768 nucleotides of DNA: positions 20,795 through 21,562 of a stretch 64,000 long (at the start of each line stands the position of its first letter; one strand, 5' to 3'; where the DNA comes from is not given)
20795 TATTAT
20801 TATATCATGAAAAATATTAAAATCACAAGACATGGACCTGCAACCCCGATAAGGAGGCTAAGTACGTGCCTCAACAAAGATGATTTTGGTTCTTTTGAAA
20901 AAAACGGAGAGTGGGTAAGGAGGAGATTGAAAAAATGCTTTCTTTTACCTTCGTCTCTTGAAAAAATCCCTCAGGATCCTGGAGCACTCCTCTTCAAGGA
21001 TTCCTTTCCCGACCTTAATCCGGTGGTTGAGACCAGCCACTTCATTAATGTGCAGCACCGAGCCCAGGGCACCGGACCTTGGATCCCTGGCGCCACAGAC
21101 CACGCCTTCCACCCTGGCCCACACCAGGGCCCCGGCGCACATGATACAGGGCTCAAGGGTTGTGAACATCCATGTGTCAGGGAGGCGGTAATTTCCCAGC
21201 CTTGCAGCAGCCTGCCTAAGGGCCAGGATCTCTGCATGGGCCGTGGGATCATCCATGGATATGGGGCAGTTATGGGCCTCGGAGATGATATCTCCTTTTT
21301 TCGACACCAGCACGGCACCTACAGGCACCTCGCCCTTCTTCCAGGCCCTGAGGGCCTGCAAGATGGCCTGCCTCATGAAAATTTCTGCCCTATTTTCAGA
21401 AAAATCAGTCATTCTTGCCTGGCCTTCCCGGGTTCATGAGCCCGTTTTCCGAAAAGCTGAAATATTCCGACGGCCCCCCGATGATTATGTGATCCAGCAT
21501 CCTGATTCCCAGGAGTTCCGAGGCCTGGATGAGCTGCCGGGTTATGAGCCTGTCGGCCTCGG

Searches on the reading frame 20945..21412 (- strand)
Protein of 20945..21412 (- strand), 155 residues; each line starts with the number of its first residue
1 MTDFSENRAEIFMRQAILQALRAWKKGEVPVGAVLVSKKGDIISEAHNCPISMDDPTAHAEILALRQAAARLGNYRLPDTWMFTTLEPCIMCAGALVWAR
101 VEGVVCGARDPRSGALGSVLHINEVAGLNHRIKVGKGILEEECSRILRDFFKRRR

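Call 86: search_protein_families(library=pfam, proteins=[window:20945-21412:-], max_evalue=0.001)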
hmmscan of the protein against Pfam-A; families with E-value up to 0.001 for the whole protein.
window:20945-21412:- (155 aa): 3 families
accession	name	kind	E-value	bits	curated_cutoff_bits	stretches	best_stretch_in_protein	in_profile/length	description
PF14437.12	MafB19-deam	-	3.6e-34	118.1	27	1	10-155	4-142/142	MafB19-like deaminase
PF00383.29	dCMP_cyt_deam_1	-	3.1e-27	94.9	25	1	9-107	4-101/102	Cytidine and deoxycytidylate deaminase zinc-binding region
PF14439.12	Bd3614-deam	-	1.3e-07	32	38.5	1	31-101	10-79/113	Bd3614-like deaminase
